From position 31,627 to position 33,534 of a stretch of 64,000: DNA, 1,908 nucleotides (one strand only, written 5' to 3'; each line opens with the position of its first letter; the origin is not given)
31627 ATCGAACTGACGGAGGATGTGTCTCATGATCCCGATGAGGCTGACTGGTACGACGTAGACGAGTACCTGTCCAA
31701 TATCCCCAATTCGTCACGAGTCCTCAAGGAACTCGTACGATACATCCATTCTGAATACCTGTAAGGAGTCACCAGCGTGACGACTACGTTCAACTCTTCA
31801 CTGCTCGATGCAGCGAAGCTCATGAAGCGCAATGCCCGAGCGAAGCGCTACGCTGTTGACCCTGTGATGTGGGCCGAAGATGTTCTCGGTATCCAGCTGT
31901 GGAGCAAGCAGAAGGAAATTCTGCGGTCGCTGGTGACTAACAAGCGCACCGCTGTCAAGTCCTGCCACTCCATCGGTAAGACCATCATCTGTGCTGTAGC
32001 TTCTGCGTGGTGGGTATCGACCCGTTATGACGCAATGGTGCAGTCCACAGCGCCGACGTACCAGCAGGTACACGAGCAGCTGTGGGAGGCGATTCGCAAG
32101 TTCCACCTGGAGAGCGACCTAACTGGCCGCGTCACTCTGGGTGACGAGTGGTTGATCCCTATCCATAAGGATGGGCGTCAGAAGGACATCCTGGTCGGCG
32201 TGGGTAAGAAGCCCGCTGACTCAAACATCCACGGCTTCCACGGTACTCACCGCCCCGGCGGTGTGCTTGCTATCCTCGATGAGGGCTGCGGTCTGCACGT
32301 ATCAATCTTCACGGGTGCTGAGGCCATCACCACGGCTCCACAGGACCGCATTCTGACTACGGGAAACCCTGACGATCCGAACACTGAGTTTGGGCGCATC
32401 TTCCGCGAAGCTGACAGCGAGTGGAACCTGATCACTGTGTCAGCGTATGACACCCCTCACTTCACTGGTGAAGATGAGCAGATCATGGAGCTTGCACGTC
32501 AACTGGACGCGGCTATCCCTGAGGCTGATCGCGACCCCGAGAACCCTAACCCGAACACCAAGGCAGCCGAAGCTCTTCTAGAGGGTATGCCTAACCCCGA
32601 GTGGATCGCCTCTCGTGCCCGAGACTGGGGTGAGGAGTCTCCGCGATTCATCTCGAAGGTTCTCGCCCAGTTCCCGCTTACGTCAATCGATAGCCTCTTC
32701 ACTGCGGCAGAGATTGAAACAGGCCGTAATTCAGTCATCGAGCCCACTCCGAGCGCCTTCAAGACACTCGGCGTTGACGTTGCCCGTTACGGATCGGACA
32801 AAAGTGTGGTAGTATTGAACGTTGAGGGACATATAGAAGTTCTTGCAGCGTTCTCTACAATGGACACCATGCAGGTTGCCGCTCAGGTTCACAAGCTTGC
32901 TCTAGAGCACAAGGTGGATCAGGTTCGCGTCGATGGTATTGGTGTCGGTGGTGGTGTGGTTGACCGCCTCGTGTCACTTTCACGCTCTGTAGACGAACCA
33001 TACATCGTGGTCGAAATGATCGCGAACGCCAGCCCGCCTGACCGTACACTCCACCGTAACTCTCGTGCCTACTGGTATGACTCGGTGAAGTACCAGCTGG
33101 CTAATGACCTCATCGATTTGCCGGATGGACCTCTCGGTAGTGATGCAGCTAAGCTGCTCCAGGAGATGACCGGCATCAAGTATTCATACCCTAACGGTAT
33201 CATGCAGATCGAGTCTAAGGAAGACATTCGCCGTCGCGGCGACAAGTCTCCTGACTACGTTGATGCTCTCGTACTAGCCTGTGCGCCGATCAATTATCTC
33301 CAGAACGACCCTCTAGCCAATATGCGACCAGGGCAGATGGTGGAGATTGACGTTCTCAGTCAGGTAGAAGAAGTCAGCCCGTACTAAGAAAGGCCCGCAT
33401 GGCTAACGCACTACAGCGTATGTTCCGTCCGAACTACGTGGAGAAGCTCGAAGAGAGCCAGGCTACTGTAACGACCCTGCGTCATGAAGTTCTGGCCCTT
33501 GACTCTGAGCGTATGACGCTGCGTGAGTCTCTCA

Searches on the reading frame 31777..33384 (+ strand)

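Call 74: search_protein_families(library=phrogs, proteins=[window:31777-33384:+], max_evalue=0.00001)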
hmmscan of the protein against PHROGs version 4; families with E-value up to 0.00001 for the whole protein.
window:31777-33384:+ (536 aa): 2 families
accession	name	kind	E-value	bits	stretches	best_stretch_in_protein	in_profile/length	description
phrog_2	-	head and packaging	2.7e-25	90.3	1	37-517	259-603/807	terminase large subunit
phrog_5902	-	unknown function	2.6e-22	80.6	1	23-230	16-231/359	-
